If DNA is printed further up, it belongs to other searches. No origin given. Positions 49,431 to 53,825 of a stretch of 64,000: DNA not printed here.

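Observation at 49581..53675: Orphan 1364-aa nuclease-NTPase-repeat protein: candidate new antiviral STAND (Avs-like) system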

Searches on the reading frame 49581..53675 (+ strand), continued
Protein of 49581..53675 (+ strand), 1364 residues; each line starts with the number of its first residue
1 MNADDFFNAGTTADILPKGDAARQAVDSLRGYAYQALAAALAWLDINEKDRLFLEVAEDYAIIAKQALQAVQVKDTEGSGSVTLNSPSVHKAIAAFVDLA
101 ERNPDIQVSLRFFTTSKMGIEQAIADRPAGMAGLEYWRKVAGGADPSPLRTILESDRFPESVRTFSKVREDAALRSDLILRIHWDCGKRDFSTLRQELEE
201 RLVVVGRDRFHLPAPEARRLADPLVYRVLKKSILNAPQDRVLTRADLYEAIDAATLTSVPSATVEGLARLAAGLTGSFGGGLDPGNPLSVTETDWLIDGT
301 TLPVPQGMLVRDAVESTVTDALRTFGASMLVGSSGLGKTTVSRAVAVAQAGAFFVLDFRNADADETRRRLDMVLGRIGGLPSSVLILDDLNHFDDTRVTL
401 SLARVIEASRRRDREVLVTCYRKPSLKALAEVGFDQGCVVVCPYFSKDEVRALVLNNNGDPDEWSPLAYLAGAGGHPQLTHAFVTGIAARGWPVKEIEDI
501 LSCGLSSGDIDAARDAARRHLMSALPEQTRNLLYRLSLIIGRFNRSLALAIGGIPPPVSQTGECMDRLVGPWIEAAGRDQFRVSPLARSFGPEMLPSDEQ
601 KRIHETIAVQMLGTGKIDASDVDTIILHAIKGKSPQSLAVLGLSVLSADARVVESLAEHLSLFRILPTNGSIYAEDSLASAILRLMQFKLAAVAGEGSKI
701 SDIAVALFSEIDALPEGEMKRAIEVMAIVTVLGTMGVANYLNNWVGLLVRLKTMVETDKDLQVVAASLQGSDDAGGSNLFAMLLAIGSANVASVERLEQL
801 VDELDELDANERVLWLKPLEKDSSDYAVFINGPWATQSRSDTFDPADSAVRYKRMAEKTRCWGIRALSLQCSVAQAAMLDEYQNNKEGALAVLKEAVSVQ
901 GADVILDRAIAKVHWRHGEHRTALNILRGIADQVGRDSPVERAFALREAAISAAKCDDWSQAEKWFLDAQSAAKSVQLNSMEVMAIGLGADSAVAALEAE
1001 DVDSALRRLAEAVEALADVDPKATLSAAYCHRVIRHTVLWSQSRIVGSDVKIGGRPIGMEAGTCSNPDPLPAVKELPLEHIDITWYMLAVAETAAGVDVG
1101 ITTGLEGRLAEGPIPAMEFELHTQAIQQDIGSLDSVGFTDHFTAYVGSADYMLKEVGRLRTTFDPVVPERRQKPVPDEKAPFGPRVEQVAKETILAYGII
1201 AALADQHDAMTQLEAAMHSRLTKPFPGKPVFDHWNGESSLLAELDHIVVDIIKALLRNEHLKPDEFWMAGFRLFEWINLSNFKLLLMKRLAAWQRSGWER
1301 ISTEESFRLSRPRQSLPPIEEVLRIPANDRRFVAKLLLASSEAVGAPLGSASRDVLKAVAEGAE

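Call 14: find_encoding_contigs(protein=P0067, flank=10000, max_places=2)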
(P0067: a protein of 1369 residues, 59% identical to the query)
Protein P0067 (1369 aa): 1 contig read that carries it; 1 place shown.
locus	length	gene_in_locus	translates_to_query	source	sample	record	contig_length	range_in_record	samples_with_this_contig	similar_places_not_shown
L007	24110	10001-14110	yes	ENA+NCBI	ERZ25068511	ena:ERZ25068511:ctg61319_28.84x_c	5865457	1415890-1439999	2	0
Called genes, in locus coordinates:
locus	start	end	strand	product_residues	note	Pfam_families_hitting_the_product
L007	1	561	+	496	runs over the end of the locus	PF00370:FGGY_N, PF02782:FGGY_C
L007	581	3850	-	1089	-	PF27218:MJ0043_C, PF00580:UvrD-helicase, PF13245:AAA_19, PF13604:AAA_30 (faint), PF13361:UvrD_C, PF13538:UvrD_C_2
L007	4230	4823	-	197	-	-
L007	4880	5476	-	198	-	-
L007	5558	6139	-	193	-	-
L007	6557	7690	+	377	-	PF00176:SNF2-rel_dom, PF00270:DEAD, PF04851:ResIII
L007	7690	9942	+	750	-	PF00271:Helicase_C, PF13020:NOV_C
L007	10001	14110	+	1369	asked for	-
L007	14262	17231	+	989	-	PF06634:DUF1156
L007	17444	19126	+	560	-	PF02463:SMC_N (faint), PF13175:AAA_15, PF13476:AAA_23, PF13514:AAA_27 (weak), PF13304:AAA_21, PF13175:AAA_15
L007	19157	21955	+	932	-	PF04465:DUF499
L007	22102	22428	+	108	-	PF01909:NTP_transf_2, PF18765:Polbeta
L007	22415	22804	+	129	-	PF05168:HEPN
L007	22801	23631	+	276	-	PF13505:OMP_b-brl (weak)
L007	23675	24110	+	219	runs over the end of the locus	PF05014:Nuc_deoxyrib_tr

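Call 39: search_dna_similar(query=window:49581-53672:+, collection=plasmids, mode=protein, max_rows=15)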
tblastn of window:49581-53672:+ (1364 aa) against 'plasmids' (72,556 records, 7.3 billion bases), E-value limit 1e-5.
Records with a match: 18; places in all: 18; records where one place covers at least 80% of the query: 8.
Best place of each record, by identity: <60% 18.
By first word of the organism name: Agrobacterium 4; Rhizobium 2; Burkholderia 2; Methylocella 2; Paraburkholderia 1; Bradyrhizobium 1; Caulobacter 1; Ciceribacter 1; Sphingopyxis 1; Janthinobacterium 1; and 2 more.
By predicted mobility (MOB-suite, as given by PLSDB): non-mobilizable 11; conjugative 5; mobilizable 2.
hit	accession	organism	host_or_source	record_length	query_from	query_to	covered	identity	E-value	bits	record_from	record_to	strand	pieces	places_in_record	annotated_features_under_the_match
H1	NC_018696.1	Paraburkholderia phenoliruptrix BR3459a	Mimosa flocculosa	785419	1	1361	100%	45.9%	0e+0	1072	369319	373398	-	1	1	hypothetical protein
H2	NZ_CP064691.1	Bradyrhizobium sp. 192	Acmispon strigosus,cell culture,root ...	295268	7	1362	99%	34.9%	0e+0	659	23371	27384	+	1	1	AAA family ATPase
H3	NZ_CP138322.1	Agrobacterium fabrum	Blueberry,Crown gall tissues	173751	17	1356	98%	33.0%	7e-157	533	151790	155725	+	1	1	hypothetical protein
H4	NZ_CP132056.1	Agrobacterium fabrum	Salix sp.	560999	17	1330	96%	32.1%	3e-148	507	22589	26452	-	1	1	hypothetical protein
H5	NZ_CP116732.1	Agrobacterium tumefaciens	Gaillardia,cell culture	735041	18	1362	99%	28.5%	1e-104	376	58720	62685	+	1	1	tetratricopeptide repeat protein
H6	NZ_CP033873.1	Caulobacter sp. FWC26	whole organism,isolated from activated ...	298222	16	1362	99%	28.4%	3e-85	316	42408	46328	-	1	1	ABC transporter ATP-binding protein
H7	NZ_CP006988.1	Rhizobium etli bv. mimosae str. IE4771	Phaseolus vulgaris,whole organism,nodule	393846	19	1348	98%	28.0%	1e-99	361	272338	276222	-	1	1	hypothetical protein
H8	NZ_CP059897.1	Ciceribacter thiooxidans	mixed culture,soil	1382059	14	1320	96%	27.4%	7e-98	355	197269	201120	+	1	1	none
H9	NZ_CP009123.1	Sphingopyxis fribergensis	soil sample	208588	18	995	72%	27.9%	1e-53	215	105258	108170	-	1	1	hypothetical protein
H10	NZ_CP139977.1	Janthinobacterium lividum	-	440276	16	930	67%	22.1%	2e-21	110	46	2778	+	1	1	hypothetical protein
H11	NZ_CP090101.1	Rhizobium leguminosarum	Trifolium pratense,Cell culture,Plant ...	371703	20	719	51%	27.9%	1e-45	189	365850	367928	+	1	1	hypothetical protein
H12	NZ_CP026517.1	Deinococcus sp. NW-56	whole organism,water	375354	15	635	46%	25.4%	7e-21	107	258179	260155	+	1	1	hypothetical protein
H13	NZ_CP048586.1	Agrobacterium pusense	walnut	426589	837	1120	21%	36.6%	2e-29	136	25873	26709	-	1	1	hypothetical protein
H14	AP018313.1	Aulosira laxa NIES-50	-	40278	332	628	22%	23.1%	3e-9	70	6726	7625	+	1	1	hypothetical protein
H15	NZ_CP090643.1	Burkholderia contaminans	sheep,milk,milk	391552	19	184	12%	35.5%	2e-10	74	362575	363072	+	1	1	hypothetical protein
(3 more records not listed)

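Call 42: get_annotated_region(hit=H1, flank=10000)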
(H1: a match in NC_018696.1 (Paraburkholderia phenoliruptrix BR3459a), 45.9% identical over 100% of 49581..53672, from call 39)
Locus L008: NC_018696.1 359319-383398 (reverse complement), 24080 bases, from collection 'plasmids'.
description: Paraburkholderia phenoliruptrix BR3459a plasmid pSYMBR3459, complete sequence
organism: Paraburkholderia phenoliruptrix BR3459a (NCBI taxid 1229205)
taxonomy: Bacteria; Pseudomonadota; Betaproteobacteria; Burkholderiales; Burkholderiaceae; Paraburkholderia; Paraburkholderia phenoliruptrix; Paraburkholderia phenoliruptrix BR3459a
host: -; source: Mimosa flocculosa; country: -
typing (MOB-suite, as given by PLSDB): conjugative; relaxase MOBP; mating-pair formation MPF_T
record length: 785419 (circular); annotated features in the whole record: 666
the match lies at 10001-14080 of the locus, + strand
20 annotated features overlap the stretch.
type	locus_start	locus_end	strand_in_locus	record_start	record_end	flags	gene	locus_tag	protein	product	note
CDS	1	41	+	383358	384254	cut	-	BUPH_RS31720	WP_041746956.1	DMT family transporter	GO:0055085 - transmembrane transport [Evidence IEA]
CDS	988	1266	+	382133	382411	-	-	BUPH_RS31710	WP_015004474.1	HU family DNA-binding protein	GO:0030261 - chromosome condensation [Evidence IEA]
CDS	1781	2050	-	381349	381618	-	-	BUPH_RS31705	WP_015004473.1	DUF1488 family protein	-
CDS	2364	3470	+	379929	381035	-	-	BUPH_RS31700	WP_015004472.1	DNA-binding protein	-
CDS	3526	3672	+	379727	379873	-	-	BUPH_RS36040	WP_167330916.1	hypothetical protein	-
CDS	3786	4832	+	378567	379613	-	-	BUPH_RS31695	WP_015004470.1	PDDEXK nuclease domain-containing protein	-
CDS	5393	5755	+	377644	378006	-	-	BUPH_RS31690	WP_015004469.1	translation initiation factor Sui1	GO:0006413 - translational initiation [Evidence IEA]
CDS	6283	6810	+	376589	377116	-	-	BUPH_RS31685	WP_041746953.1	hypothetical protein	-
CDS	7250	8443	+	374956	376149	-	-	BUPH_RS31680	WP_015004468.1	AAA family ATPase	-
CDS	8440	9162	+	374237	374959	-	-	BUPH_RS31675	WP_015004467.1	DUF4276 family protein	-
CDS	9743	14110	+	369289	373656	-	-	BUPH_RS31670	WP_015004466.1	hypothetical protein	-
CDS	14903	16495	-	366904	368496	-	-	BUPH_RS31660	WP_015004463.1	IS66 family transposase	-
CDS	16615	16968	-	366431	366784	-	tnpB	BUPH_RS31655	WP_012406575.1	IS66 family insertion sequence element accessory protein TnpB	-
CDS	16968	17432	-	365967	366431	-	-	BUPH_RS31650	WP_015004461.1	transposase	GO:0006313 - DNA transposition [Evidence IEA]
CDS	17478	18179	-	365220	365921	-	-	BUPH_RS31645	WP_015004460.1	hypothetical protein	-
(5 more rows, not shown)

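Call 43: get_annotated_region(hit=H2, flank=10000)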
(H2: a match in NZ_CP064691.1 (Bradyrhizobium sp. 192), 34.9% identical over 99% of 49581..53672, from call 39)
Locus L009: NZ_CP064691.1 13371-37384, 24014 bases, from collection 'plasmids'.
description: Bradyrhizobium sp. 192 plasmid p192_1, complete sequence
organism: Bradyrhizobium sp. 192 (NCBI taxid 2782660)
taxonomy: Bacteria; Pseudomonadota; Alphaproteobacteria; Hyphomicrobiales; Nitrobacteraceae; Bradyrhizobium; Bradyrhizobium sp. 192
host: -; source: Acmispon strigosus,cell culture,root nodule; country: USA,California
typing (MOB-suite, as given by PLSDB): non-mobilizable
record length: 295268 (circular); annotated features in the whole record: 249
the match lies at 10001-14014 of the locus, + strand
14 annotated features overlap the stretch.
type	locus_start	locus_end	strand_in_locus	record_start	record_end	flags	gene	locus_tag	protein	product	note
CDS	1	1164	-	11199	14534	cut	-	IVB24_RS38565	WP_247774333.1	UvrD-helicase domain-containing protein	-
CDS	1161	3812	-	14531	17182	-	-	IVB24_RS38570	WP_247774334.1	PD-(D/E)XK nuclease family protein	-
CDS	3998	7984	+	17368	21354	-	-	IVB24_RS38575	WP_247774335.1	hypothetical protein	-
CDS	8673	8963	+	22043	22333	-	-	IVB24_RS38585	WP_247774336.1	DUF2285 domain-containing protein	-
CDS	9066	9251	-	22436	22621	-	-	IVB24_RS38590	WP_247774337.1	hypothetical protein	-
CDS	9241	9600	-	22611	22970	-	-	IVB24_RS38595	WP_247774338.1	hypothetical protein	-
CDS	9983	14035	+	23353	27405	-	-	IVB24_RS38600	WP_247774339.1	AAA family ATPase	-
CDS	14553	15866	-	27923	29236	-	-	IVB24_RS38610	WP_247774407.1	DUF2130 domain-containing protein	-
CDS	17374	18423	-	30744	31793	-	-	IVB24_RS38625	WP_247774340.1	HD domain-containing phosphohydrolase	-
CDS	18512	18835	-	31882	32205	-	-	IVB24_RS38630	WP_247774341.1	PilZ domain-containing protein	-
CDS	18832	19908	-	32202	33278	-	-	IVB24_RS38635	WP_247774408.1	DUF2336 domain-containing protein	-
CDS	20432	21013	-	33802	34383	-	-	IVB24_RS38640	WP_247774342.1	OmpA family protein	-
CDS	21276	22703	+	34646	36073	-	-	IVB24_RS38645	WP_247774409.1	caspase family protein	GO:0006508 - proteolysis [Evidence IEA]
CDS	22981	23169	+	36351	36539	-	-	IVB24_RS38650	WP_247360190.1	hypothetical protein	-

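Call 58: search_protein_families(library=pfam, alignment_id=A3, max_evalue=0.1)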
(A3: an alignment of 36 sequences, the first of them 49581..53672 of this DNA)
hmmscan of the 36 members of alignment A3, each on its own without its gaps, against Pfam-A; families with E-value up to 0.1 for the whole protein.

A. member 1, window:49581-53672:+ (1364 aa): 4 families
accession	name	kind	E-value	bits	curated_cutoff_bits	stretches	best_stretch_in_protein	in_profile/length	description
PF00004.35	AAA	-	0.00025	21.9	21.2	1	329-414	2-100/131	ATPase family associated with various cellular activities (AAA)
PF14130.12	Cap4_nuclease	-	0.0012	19.6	26.2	1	30-96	8-76/200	Cap4, dsDNA endonuclease domain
PF13401.12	AAA_22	-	0.073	13.8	27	0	326-418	6-89/130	AAA domain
PF13481.12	AAA_25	-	0.074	13.1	27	0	319-407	27-132/195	AAA domain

B. families by the number of members that match (of 36 scanned): 56 families (the first 25 are shown)
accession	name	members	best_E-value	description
PF00004.35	AAA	28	1.2e-05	ATPase family associated with various cellular activities (AAA)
PF13191.12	AAA_16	24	9.6e-06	AAA ATPase domain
PF13401.12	AAA_22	23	0.0001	AAA domain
PF20720.3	nSTAND3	17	1.2e-06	Novel STAND NTPase 3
PF13424.12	TPR_12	11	6e-07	Tetratricopeptide repeat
PF14130.12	Cap4_nuclease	10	0.00021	Cap4, dsDNA endonuclease domain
PF24883.2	NPHP3_N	9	0.00025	Nephrocystin 3, N-terminal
PF13432.12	TPR_16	8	7.3e-05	Tetratricopeptide repeat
PF13371.12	TPR_9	7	5.7e-07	Tetratricopeptide repeat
PF14559.12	TPR_19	6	1.9e-05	Tetratricopeptide repeat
PF00005.33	ABC_tran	6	3.4e-05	ABC transporter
PF13428.12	TPR_14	6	3.7e-05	Tetratricopeptide repeat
PF14532.12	Sigma54_activ_2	5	0.0027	Sigma-54 interaction domain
PF00931.28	NB-ARC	5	0.004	NB-ARC domain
PF07728.20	AAA_5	5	0.0062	AAA domain (dynein-related subfamily)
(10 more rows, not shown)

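Call 59: search_solved_structures(query=A3, max_evalue=1, show_alignments=0)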
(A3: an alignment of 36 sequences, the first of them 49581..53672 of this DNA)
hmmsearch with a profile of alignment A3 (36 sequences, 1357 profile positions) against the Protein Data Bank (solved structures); distinct sequences matched with E-value up to 1: 429 (the best 60 are shown).
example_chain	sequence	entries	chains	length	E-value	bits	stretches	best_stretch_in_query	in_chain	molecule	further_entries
5vc7_A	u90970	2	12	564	6.7e-09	36.9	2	322-415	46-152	VCP-like ATPase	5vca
5g4g_A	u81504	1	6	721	1.4e-08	35.8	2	322-415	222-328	VCP-LIKE ATPASE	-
5g4f_A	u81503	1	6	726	1.4e-08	35.8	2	322-415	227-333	VCP-LIKE ATPASE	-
6oaa_B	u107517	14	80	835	7.1e-08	33.5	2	322-419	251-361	Cell division control protein 48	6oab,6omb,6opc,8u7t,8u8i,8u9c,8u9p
8dar_A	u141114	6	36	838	7.2e-08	33.5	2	322-419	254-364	Cell division control protein 48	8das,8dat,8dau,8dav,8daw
6oa9_A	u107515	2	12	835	1.1e-07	32.8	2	322-419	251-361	Cell division control protein 48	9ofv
6or5_A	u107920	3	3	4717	2.7e-07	31.6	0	310-354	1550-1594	Midasin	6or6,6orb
6chs_H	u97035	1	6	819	3.7e-07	31.1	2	322-418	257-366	Putative cell division control protein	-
7wub_C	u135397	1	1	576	5.3e-07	30.6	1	322-391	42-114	Transitional endoplasmic reticulum ATPase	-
7wub_D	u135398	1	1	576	5.4e-07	30.6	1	322-391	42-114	Transitional endoplasmic reticulum ATPase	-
6mck_A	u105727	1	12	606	6.3e-07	30.3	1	322-391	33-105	Transitional endoplasmic reticulum ATPase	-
7rlj_A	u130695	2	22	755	1.2e-06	29.4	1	322-391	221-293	Transitional endoplasmic reticulum ATPase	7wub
8yka_A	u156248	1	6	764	1.2e-06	29.4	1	322-391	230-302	Transitional endoplasmic reticulum ATPase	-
7y4w_A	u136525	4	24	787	1.3e-06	29.3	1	322-391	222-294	Transitional endoplasmic reticulum ATPase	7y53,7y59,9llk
5c18_A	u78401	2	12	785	1.3e-06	29.3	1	322-391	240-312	Transitional endoplasmic reticulum ATPase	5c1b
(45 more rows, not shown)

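Call 60: find_encoding_contigs(protein=P0009, flank=10000, max_places=1)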
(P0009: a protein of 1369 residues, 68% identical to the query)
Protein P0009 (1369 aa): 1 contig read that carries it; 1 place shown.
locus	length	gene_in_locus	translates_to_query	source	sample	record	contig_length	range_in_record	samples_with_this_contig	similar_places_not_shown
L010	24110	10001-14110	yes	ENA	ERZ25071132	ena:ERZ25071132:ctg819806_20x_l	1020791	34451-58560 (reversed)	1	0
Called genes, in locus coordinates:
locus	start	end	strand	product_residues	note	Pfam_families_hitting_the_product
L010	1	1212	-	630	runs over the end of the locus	PF00662:Proton_antipo_N, PF00361:Proton_antipo_M, PF06455:NADH5_C (weak)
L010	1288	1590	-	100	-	PF00420:Oxidored_q2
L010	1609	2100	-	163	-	PF00499:Oxidored_q3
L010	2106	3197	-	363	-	PF00146:NADHdh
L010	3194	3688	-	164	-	PF01257:2Fe-2S_thioredx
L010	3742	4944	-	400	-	PF00346:Complex1_49kDa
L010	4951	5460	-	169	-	PF00329:Complex1_30kDa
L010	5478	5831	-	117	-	PF00507:Oxidored_q4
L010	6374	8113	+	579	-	PF05496:RuvB_N (weak), PF07724:AAA_2 (weak), PF13177:DNA_pol3_delta2, PF13401:AAA_22, PF13604:AAA_30 (weak), PF00004:AAA, PF22608:DNAX_ATPase_lid, PF12169:DNA_pol3_gamma3, +4 more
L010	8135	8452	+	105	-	PF02575:YbaB_DNA_bd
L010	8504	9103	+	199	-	PF21176:RecR_HhH, PF13662:Toprim_4, PF01751:Toprim, PF21175:RecR_C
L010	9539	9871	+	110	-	PF01909:NTP_transf_2, PF18765:Polbeta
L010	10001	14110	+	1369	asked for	-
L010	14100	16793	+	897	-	PF12161:HsdM_N, PF02384:N6_Mtase, PF07669:Eco57I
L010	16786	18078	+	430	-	PF01420:Methylase_S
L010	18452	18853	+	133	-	PF01850:PIN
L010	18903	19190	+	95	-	PF13560:HTH_31 (weak), PF01381:HTH_3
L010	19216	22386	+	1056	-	PF04313:HSDR_N, PF04851:ResIII, PF18766:SWI2_SNF2, PF22679:T1R_D3-like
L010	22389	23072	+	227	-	PF01863:YgjP-like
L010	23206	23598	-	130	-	PF01850:PIN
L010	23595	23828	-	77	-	PF15937:PrlF_antitoxin, PF04014:MazE_antitoxin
